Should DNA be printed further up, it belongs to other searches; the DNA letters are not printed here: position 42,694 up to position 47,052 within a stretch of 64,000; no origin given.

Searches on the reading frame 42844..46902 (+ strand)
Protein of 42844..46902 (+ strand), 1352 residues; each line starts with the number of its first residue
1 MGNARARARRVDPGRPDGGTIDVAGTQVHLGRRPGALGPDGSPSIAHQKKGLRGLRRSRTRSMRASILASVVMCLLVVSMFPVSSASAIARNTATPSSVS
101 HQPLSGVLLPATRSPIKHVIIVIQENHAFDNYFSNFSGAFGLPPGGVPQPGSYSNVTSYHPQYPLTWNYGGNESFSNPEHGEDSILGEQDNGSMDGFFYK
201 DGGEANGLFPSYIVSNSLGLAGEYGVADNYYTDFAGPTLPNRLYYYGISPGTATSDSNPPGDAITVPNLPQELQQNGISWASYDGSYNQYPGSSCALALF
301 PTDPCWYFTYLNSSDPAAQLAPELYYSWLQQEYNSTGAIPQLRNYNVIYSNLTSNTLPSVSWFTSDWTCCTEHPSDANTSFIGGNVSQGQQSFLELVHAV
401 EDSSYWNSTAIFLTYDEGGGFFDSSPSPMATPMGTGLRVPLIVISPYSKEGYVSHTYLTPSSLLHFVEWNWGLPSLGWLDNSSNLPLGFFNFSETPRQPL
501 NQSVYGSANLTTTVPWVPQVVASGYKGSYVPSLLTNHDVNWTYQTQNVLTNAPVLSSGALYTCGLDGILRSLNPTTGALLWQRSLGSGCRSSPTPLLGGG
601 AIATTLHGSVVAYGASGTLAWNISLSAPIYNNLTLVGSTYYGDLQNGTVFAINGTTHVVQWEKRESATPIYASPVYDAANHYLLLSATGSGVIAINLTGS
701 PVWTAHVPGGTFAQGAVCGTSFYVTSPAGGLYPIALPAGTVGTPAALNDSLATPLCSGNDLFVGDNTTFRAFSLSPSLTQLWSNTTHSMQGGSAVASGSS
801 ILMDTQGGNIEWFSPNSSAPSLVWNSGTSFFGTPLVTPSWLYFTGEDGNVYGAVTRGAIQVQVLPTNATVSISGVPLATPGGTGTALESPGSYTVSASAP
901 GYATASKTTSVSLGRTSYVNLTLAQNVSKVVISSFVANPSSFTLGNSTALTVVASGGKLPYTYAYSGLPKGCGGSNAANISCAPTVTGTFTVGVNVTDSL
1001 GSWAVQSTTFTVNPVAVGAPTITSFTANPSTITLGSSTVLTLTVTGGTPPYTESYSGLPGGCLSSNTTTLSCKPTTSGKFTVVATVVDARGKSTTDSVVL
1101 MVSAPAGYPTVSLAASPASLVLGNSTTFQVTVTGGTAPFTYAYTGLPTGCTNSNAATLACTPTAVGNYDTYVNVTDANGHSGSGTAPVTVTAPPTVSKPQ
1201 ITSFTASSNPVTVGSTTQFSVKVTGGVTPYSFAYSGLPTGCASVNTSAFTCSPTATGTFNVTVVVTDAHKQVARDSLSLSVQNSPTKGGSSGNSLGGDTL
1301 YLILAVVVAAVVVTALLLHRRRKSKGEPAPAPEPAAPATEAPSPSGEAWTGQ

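Call 13: search_protein_families(library=pfam, proteins=[window:42844-46902:+], max_evalue=0.001)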
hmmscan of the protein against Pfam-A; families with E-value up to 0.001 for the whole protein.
window:42844-46902:+ (1352 aa): 7 families
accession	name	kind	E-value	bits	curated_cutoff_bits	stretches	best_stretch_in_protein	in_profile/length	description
PF04185.19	Phosphoesterase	-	8.7e-52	176.9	23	1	116-474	1-356/356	Phosphoesterase family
PF13570.13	Beta-prop_ACSF4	-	7.7e-22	78.5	133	1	519-764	63-318/329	Beta-alanine-activating enzyme, beta-propeller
PF13360.13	PQQ_2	-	2.4e-16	60.5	27.6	1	566-791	2-202/233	Outer membrane protein assembly factor BamB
PF05345.18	He_PIG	-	1.3e-06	29.2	24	0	1194-1281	2-95/96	Putative Ig domain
PF00801.26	PKD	-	3.4e-05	24.2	23.5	0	1204-1272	4-72/80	PKD domain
PF08308.17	PEGA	-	0.0003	21.1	20.8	1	858-925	3-69/71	PEGA domain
PF13620.12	CarboxypepD_reg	-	0.00043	21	32.3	1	889-923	46-81/82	Carboxypeptidase regulatory-like domain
